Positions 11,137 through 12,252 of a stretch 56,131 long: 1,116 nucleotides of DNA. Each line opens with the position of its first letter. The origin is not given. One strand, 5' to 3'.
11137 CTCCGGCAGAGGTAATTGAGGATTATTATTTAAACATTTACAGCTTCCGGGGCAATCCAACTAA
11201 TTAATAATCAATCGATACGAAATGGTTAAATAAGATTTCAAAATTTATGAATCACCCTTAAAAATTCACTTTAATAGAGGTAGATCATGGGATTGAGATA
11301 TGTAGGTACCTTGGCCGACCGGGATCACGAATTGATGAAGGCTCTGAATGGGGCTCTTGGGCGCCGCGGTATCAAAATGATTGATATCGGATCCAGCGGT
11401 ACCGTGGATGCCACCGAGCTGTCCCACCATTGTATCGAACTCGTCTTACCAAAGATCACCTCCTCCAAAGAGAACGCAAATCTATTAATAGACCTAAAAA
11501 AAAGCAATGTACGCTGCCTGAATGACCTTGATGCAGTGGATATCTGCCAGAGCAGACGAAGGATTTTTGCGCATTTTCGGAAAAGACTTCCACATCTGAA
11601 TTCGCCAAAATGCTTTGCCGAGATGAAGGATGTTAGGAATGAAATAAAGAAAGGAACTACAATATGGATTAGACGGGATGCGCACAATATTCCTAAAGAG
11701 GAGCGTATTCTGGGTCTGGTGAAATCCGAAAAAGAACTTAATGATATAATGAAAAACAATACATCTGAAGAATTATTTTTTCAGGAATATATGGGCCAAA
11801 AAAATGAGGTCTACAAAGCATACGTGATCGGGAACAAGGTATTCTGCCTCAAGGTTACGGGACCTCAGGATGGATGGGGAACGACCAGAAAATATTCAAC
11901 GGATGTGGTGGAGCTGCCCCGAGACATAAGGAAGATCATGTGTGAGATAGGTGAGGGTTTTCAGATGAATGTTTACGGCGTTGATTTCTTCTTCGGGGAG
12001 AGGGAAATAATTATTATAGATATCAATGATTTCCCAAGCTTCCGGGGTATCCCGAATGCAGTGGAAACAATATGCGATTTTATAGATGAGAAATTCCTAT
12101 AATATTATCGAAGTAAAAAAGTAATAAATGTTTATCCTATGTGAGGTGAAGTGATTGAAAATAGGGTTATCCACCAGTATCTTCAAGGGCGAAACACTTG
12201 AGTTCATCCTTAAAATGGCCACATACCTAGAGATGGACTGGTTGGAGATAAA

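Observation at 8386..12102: ino1 clustered with three ITPK1-like ATP-grasp proteins: candidate archaeal inositol-polyphosphate synthesis locus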

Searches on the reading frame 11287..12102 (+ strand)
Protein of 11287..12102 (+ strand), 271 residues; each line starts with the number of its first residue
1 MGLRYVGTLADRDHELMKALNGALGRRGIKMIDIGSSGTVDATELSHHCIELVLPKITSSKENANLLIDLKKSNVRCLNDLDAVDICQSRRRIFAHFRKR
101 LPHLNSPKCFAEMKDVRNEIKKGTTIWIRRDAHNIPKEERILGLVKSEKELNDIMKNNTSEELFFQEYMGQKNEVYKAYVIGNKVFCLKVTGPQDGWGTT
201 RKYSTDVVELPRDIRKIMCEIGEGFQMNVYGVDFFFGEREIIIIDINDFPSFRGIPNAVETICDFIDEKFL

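Call 3: search_protein_families(library=pfam, proteins=[window:11287-12102:+], max_evalue=0.1)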
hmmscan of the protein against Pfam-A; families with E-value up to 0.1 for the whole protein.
window:11287-12102:+ (271 aa): 2 families
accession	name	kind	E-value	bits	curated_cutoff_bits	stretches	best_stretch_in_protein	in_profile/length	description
PF08443.16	RimK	-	7.7e-06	26.1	21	1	144-257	58-174/188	RimK-like ATP-grasp domain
PF05770.16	Ins134_P3_kin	-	4.8e-05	23.4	23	1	206-266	134-199/201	Inositol 1,3,4-trisphosphate 5/6-kinase ATP-grasp domain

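Call 4: search_protein_families(library=ncbifam, proteins=[window:11287-12102:+], max_evalue=0.1)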
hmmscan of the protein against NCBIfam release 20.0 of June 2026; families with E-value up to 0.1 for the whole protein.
window:11287-12102:+ (271 aa): 5 families
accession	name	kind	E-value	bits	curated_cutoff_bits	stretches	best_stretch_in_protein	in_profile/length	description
TIGR00768.1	rimK_fam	subfamily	1.8e-10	40.7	143.4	1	11-259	7-264/276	RimK family alpha-L-glutamate ligase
NF040720.1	MptN_Meth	equivalog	1.1e-08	34.5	350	1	146-260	162-279/291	tetrahydromethanopterin:alpha-L-glutamate ligase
TIGR02144.1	LysX_arch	equivalog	0.00021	20.5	275.6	1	150-255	152-259/281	lysine biosynthesis protein LysX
NF007764.0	PRK10446.1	equivalog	0.042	13.1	331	1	163-258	174-273/300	30S ribosomal protein S6--L-glutamate ligase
TIGR03909.1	pyrrolys_PylC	equivalog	0.053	12.2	248.3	0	145-184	143-180/374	3-methylornithine--L-lysine ligase PylC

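Call 5: search_solved_structures(query=window:11287-12102:+, max_evalue=1, show_alignments=2)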
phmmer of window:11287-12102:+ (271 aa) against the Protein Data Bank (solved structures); distinct sequences matched with E-value up to 1: 10.
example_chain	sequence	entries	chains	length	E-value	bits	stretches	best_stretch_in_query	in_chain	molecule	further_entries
8oxe_A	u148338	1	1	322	0.023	17.2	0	236-266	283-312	Inositol-tetrakisphosphate 1-kinase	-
7pup_A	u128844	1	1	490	0.04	16.4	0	152-187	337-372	Inositol 1,3,4-trisphosphate 5/6-kinase 4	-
7tn5_A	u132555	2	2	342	0.12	14.8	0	163-190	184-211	Inositol-tetrakisphosphate 1-kinase 1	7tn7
7tn6_A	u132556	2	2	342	0.17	14.4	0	163-190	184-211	Inositol-tetrakisphosphate 1-kinase 1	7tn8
1uc8_A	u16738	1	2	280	0.34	13.4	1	162-254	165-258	lysine biosynthesis enzyme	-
1uc9_A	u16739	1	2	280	0.34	13.4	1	162-254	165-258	lysine biosynthesis enzyme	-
7olc_Lh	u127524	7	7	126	0.37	13.2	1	44-110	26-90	Dolichyl-diphosphooligosaccharide--protein glycotransferase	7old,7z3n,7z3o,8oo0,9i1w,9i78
3vpd_A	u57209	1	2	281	0.5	12.8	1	161-254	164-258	Ribosomal protein S6 modification protein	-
7qyr_A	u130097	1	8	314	0.69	12.4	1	160-258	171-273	Probable alpha-L-glutamate ligase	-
7tn3_A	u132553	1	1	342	0.76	12.2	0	234-266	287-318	Inositol-tetrakisphosphate 1-kinase 1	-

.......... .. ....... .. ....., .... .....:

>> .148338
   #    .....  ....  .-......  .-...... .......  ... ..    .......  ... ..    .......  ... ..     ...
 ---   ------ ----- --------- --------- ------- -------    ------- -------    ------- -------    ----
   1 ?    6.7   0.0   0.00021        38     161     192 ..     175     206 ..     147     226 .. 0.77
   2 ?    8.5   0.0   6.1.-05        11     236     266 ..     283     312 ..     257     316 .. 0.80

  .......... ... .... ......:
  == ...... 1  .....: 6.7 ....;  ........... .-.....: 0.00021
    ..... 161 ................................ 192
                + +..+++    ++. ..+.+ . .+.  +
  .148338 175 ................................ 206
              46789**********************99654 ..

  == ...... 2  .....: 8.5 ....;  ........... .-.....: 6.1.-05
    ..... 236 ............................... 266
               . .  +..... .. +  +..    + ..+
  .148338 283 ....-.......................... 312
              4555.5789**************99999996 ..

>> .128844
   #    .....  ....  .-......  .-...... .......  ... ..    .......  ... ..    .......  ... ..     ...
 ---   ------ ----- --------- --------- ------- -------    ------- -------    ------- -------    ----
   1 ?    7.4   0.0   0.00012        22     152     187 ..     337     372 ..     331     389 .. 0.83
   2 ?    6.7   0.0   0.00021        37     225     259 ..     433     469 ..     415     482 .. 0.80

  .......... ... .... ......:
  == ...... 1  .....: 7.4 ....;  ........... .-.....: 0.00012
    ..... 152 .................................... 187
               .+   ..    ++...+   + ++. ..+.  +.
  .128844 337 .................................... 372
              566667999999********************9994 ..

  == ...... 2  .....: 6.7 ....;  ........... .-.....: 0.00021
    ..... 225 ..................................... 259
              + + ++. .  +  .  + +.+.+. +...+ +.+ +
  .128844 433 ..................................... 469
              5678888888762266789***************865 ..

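Call 9: find_homologous_proteins(query=window:11287-12102:+, max_evalue=0.001)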
Query window:11287-12102:+ (271 aa): 27 proteins with E <= 0.001 among 407 candidates. Only proteins of 149 to 475 residues were searched: fused or split forms outside these lengths cannot appear, so this answer is no evidence that the protein stands alone or is whole; lengths 'longer' or 'shorter' looks for them.
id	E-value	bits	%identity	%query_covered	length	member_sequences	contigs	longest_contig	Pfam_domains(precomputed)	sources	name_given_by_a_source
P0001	3.4e-181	618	100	100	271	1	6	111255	PF08443.17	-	-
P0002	7.6e-128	443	72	100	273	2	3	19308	PF05770.17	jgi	-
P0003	9.3e-124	430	70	100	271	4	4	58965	PF05770.17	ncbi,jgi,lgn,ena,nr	ncbi:MAG: hypothetical protein QF682_09035 [Candidatus Thermoplasmatota archaeon]|nr:hypothetical pr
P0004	2.4e-106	373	79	75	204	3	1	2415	PF05770.17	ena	-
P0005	2.8e-84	301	51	100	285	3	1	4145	-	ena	-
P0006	4.2e-82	293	51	100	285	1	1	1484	-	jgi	-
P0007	5.8e-82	293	50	100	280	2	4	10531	PF08443.17,PF05770.17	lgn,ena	-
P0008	1.4e-68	249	43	100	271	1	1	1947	PF05770.17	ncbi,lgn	-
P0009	1.1e-67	246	42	98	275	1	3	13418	PF08443.17,PF05770.17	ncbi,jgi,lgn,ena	-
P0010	8.1e-58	214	38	99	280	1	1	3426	PF05770.17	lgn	-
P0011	1.1e-57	213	41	98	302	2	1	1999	-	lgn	-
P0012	3.4e-57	212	37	100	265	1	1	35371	PF05770.17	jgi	jgi:ribosomal protein S6--L-glutamate ligase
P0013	3.5e-56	208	43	99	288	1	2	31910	-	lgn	-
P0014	4.3e-56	208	40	97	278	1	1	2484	-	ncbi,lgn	-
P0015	6.7e-56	208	38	97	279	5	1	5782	PF05770.17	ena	-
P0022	2.0e-45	173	36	96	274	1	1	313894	-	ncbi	ncbi:MAG: hypothetical protein U1F41_10540 [Burkholderiales bacterium]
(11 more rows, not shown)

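Call 14: search_solved_structures(query=A1, max_evalue=1, show_alignments=3)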
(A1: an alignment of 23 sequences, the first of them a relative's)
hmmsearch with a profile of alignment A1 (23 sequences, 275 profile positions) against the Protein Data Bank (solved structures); distinct sequences matched with E-value up to 1: 25.
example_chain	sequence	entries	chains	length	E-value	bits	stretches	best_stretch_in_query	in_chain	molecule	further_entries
7qys_A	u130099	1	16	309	1e-06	31.3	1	160-260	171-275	Probable alpha-L-glutamate ligase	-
7tn5_A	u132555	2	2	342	2.2e-06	30.2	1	163-201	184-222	Inositol-tetrakisphosphate 1-kinase 1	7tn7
7tn6_A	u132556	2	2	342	2.5e-06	30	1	163-201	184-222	Inositol-tetrakisphosphate 1-kinase 1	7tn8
2odt_X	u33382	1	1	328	2.7e-06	29.9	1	213-271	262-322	Inositol-tetrakisphosphate 1-kinase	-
13lz_A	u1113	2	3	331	2.7e-06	29.9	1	213-271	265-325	Inositol-tetrakisphosphate 1-kinase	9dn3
7qyr_A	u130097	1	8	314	2.7e-06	29.9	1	161-260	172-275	Probable alpha-L-glutamate ligase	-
2qb5_A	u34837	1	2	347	3.4e-06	29.6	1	213-271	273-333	Inositol-tetrakisphosphate 1-kinase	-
2q7d_A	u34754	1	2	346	3.8e-06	29.4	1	213-271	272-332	Inositol-tetrakisphosphate 1-kinase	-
7pup_A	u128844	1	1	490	4.2e-06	29.3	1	215-270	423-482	Inositol 1,3,4-trisphosphate 5/6-kinase 4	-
9gr8_A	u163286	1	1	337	7.3e-06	28.5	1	153-251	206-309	Inositol hexakisphosphate and diphosphoinositol-pentakisphosphate kinase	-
8oxe_A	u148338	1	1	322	2.2e-05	26.9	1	163-196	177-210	Inositol-tetrakisphosphate 1-kinase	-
7tn3_A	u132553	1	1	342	4e-05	26.1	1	163-201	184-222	Inositol-tetrakisphosphate 1-kinase 1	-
5zct_A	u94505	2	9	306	5.7e-05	25.6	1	161-258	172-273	Ribosomal protein S6--L-glutamate ligase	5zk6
4iwx_A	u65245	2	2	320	6.3e-05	25.4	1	161-258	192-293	Ribosomal protein S6 modification protein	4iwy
7drm_A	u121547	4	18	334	6.5e-05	25.4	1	153-264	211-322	ATP-grasp domain-containing protein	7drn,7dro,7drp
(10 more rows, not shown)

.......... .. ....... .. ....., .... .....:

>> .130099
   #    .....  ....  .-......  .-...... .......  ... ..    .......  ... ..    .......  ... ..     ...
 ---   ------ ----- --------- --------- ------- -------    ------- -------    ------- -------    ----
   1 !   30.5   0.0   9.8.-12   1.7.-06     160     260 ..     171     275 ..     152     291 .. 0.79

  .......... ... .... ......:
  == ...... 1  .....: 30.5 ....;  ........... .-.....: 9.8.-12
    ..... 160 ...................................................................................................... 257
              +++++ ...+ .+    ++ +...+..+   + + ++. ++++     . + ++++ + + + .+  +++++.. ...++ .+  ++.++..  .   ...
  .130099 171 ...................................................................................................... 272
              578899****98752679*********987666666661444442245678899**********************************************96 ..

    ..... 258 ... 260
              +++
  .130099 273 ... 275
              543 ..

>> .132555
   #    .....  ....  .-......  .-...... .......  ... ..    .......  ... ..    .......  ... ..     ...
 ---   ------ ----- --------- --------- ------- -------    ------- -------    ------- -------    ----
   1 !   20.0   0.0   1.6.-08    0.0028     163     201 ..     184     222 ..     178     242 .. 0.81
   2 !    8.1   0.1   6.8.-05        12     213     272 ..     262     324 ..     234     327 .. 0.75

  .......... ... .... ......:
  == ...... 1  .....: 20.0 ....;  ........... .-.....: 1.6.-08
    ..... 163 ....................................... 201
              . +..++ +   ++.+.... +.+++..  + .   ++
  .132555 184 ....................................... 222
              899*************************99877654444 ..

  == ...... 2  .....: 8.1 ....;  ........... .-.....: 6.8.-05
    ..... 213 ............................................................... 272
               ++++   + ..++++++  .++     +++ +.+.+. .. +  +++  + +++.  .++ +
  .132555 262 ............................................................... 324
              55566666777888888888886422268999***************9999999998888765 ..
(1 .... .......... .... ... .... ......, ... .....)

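Call 15: search_protein_families(library=pfam, alignment_id=A1, max_evalue=0.01)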
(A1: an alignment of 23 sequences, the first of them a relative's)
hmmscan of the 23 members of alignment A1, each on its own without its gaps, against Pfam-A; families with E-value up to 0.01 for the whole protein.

A. member 1, P0001 (271 aa): 2 families
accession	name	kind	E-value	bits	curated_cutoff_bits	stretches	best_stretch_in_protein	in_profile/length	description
PF08443.16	RimK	-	7.7e-06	26.1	21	1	144-257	58-174/188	RimK-like ATP-grasp domain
PF05770.16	Ins134_P3_kin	-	4.8e-05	23.4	23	1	206-266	134-199/201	Inositol 1,3,4-trisphosphate 5/6-kinase ATP-grasp domain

B. families by the number of members that match (of 23 scanned): 3 families
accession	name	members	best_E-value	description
PF05770.16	Ins134_P3_kin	18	2.7e-08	Inositol 1,3,4-trisphosphate 5/6-kinase ATP-grasp domain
PF08443.16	RimK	10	3.4e-07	RimK-like ATP-grasp domain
PF04472.17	SepF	1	0.0029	Cell division protein SepF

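Call 19: predict_structure(alignment_id=A1)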
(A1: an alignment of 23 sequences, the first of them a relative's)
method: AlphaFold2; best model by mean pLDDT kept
length: 271 residues; sequences in the alignment: 23
mean_pLDDT: 88.2   pTM: 0.87
mean pLDDT of the five models: 88.2, 88.1, 88.0, 86.3, 86.0
residues with pLDDT >= 90: 171; 70-90: 71; 50-70: 29; < 50: 0
segments of 3 or more residues with pLDDT < 50: none
pLDDT, mean of each block of 10 residues (from residue 1): 80 84 93 75 79 81 75 89 90 95 95 95 95 73 93 93 92 93 96 70 83 97 97 91 93 92 94 86
secondary structure, 60 per line:
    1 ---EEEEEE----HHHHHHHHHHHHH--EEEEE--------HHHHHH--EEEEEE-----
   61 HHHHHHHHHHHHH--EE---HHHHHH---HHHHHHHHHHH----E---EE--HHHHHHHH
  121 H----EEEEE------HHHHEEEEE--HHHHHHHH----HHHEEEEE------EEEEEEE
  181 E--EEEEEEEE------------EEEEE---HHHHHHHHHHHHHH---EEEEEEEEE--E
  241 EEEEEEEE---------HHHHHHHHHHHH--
elements in order: E4-9 H14-26 E29-33 H42-47 E50-55 H61-73 H81-86 H90-100 H113-121 E126-130 H137-140 E141-145 H148-155 E163-167 E174-181 E184-191 E204-208 H212-225 E229-237 E240-248 H258-269

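Call 22: fold_search(model_id=the predicted structure, library=pdb)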
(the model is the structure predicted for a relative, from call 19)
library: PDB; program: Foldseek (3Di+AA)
matches with E <= 10: 500; with E <= 0.001: 500
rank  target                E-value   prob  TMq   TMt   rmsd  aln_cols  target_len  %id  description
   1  3vpb_A                1.2e-13  1.00  0.79  0.77   3.6       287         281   13  ArgX from Sulfolobus tokodaii complexed with LysW/Glu/ADP/Mg/Zn/Sulfate (released 2013-02-27)
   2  3vpb_B                2.4e-13  1.00  0.79  0.76   3.6       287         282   14  ArgX from Sulfolobus tokodaii complexed with LysW/Glu/ADP/Mg/Zn/Sulfate (released 2013-02-27)
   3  3vpc_C                3.5e-13  1.00  0.79  0.78   3.5       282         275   12  ArgX from Sulfolobus tokodaii complexed with ADP (released 2013-02-27)
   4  3vpd_A                1.2e-12  1.00  0.73  0.71   4.4       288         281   15  LysX from Thermus thermophilus complexed with AMP-PNP (released 2013-02-27)
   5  4iwx                  1.2e-12  1.00  0.73  0.68   4.8       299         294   14  Rimk structure at 2.85A (released 2013-05-08)
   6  7qys_L                1.2e-12  1.00  0.74  0.69   4.2       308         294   14  Crystal structure of RimK from Pseudomonas syringae DC3000 (released 2022-10-05)
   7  9dn3                  1.4e-12  1.00  0.71  0.61   6.1       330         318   15  Crystal Structure of Human Inositol 1,3,4-Trisphosphate 5/6-kinase (ITPK1) in Complex with an Inhibitor 9-cylcopentylade (released 2025-02-19)
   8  7qys_E                1.5e-12  1.00  0.74  0.69   4.5       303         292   14  Crystal structure of RimK from Pseudomonas syringae DC3000 (released 2022-10-05)
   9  7qyr_G                2.2e-12  1.00  0.72  0.69   4.5       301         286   17  Crystal structure of RimK from Pseudomonas aeruginosa PAO1 (released 2022-10-05)
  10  7qys_D                2.2e-12  1.00  0.74  0.70   4.5       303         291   14  Crystal structure of RimK from Pseudomonas syringae DC3000 (released 2022-10-05)
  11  2q7d_B                2.7e-12  1.00  0.65  0.54   7.0       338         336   14  Crystal Structure of Human Inositol 1,3,4-Trisphosphate 5/6-kinase (ITPK1) in complex with AMPPNP and Mn2+ (released 2007-07-03)
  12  7qyr_B                2.7e-12  1.00  0.71  0.68   4.7       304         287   17  Crystal structure of RimK from Pseudomonas aeruginosa PAO1 (released 2022-10-05)
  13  2odt                  3.5e-12  1.00  0.68  0.60   6.6       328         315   15  Structure of human Inositol 1,3,4-trisphosphate 5/6-kinase (released 2007-02-13)
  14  7tn8                  3.9e-12  1.00  0.68  0.66   5.0       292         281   17  Crystal structure of Zea mays Inositol-tetrakisphosphate Kinase 1 mutant (ZmITPK1-H192A) in complex with InsP6 (released 2022-06-15)
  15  7dro_E                4.1e-12  1.00  0.66  0.61   5.7       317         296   12  Structure of ATP-grasp ligase PsnB complexed with minimal precursor (released 2021-09-08)
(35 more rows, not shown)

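Call 27: find_encoding_contigs(protein=P0022, flank=8000, max_places=1)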
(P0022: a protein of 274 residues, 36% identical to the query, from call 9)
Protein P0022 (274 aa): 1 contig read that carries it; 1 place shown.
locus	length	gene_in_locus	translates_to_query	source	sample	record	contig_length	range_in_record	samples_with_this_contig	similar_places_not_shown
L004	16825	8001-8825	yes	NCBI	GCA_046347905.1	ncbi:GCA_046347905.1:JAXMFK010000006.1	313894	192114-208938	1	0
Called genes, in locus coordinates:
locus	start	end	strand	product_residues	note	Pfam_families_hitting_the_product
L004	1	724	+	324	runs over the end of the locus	PF03401:TctC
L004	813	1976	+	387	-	PF13088:BNR_2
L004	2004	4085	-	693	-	PF00082:Peptidase_S8, PF18885:DUF5648 (faint)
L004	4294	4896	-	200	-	PF02798:GST_N (weak), PF13417:GST_N_3, PF13409:GST_N_2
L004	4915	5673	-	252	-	PF14023:Bestrophin-like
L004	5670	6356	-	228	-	PF03891:DUF333, PF09864:MliC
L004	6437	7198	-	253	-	-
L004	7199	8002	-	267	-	-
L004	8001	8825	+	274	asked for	-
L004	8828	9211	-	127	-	-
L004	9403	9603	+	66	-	PF09957:VapB_antitoxin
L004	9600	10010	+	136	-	PF01850:PIN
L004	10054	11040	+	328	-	PF01207:Dus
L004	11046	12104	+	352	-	-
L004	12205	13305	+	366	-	PF01547:SBP_bac_1, PF13416:SBP_bac_8, PF13343:SBP_bac_6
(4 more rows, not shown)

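Call 28: find_encoding_contigs(protein=P0003, flank=8000, max_places=2)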
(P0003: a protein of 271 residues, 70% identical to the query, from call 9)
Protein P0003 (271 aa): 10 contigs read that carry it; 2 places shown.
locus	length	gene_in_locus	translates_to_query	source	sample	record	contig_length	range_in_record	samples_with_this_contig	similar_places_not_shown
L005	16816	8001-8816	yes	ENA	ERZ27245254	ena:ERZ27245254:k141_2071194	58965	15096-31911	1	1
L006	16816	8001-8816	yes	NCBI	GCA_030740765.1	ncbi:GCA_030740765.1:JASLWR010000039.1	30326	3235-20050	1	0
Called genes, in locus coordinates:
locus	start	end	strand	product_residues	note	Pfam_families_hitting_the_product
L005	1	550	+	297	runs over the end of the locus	PF00941:FAD_binding_5, PF03450:CO_deh_flav_C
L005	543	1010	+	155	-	PF00111:Fer2, PF13085:Fer2_3 (faint), PF01799:Fer2_2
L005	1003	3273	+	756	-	PF01315:Ald_Xan_dh_C, PF02738:MoCoBD_1, PF20256:MoCoBD_2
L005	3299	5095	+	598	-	PF00587:tRNA-synt_2b, PF03129:HGTP_anticodon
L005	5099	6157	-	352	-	PF07994:NAD_binding_5 (faint), PF01658:Inos-1-P_synth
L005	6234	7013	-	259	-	-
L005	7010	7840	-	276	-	-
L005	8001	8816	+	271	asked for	PF05770:Ins134_P3_kin (faint)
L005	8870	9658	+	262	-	PF01261:AP_endonuc_2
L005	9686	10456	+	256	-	PF03029:ATP_bind_1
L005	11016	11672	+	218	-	PF01917:Flagellin_arch-type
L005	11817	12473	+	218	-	PF01917:Flagellin_arch-type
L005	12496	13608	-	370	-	PF00294:PfkB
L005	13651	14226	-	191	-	PF00383:dCMP_cyt_deam_1, PF14437:MafB19-deam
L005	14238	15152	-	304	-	PF00294:PfkB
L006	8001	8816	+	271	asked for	PF05770:Ins134_P3_kin (faint)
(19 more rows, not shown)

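Call 52: search_solved_structures(query=A4, max_evalue=0.01, show_alignments=4)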
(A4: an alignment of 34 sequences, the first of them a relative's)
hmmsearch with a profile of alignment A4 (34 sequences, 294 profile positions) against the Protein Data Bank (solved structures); distinct sequences matched with E-value up to 0.01: 16.
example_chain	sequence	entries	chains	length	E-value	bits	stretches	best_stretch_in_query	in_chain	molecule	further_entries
2q7d_A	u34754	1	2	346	1e-09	41.1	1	221-286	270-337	Inositol-tetrakisphosphate 1-kinase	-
2qb5_A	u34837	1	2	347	1.1e-09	41.1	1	221-286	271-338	Inositol-tetrakisphosphate 1-kinase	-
7pup_A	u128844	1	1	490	2.1e-09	40.2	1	227-279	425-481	Inositol 1,3,4-trisphosphate 5/6-kinase 4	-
2odt_X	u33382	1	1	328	2.4e-09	40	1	221-284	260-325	Inositol-tetrakisphosphate 1-kinase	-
13lz_A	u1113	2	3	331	2.5e-09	39.9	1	220-284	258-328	Inositol-tetrakisphosphate 1-kinase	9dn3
7tn5_A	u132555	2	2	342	2.7e-09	39.8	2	171-204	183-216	Inositol-tetrakisphosphate 1-kinase 1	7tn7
7tn6_A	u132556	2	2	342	3.1e-09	39.6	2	171-204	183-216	Inositol-tetrakisphosphate 1-kinase 1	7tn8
8oxe_A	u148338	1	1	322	3.7e-08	36.1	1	172-204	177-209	Inositol-tetrakisphosphate 1-kinase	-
7tn3_A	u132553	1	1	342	4.3e-08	35.8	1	213-284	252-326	Inositol-tetrakisphosphate 1-kinase 1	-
7qys_A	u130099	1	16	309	6.6e-06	28.7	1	169-270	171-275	Probable alpha-L-glutamate ligase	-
1z2n_X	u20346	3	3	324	7.9e-06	28.4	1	216-263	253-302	inositol 1,3,4-trisphosphate 5/6-kinase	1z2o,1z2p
7qyr_A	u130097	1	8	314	1.6e-05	27.4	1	170-270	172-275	Probable alpha-L-glutamate ligase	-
9gr8_A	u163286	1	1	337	0.00013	24.4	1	157-276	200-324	Inositol hexakisphosphate and diphosphoinositol-pentakisphosphate kinase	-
5zct_A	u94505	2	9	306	0.00018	24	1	158-269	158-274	Ribosomal protein S6--L-glutamate ligase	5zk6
4iwx_A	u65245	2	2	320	0.0002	23.8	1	158-269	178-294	Ribosomal protein S6 modification protein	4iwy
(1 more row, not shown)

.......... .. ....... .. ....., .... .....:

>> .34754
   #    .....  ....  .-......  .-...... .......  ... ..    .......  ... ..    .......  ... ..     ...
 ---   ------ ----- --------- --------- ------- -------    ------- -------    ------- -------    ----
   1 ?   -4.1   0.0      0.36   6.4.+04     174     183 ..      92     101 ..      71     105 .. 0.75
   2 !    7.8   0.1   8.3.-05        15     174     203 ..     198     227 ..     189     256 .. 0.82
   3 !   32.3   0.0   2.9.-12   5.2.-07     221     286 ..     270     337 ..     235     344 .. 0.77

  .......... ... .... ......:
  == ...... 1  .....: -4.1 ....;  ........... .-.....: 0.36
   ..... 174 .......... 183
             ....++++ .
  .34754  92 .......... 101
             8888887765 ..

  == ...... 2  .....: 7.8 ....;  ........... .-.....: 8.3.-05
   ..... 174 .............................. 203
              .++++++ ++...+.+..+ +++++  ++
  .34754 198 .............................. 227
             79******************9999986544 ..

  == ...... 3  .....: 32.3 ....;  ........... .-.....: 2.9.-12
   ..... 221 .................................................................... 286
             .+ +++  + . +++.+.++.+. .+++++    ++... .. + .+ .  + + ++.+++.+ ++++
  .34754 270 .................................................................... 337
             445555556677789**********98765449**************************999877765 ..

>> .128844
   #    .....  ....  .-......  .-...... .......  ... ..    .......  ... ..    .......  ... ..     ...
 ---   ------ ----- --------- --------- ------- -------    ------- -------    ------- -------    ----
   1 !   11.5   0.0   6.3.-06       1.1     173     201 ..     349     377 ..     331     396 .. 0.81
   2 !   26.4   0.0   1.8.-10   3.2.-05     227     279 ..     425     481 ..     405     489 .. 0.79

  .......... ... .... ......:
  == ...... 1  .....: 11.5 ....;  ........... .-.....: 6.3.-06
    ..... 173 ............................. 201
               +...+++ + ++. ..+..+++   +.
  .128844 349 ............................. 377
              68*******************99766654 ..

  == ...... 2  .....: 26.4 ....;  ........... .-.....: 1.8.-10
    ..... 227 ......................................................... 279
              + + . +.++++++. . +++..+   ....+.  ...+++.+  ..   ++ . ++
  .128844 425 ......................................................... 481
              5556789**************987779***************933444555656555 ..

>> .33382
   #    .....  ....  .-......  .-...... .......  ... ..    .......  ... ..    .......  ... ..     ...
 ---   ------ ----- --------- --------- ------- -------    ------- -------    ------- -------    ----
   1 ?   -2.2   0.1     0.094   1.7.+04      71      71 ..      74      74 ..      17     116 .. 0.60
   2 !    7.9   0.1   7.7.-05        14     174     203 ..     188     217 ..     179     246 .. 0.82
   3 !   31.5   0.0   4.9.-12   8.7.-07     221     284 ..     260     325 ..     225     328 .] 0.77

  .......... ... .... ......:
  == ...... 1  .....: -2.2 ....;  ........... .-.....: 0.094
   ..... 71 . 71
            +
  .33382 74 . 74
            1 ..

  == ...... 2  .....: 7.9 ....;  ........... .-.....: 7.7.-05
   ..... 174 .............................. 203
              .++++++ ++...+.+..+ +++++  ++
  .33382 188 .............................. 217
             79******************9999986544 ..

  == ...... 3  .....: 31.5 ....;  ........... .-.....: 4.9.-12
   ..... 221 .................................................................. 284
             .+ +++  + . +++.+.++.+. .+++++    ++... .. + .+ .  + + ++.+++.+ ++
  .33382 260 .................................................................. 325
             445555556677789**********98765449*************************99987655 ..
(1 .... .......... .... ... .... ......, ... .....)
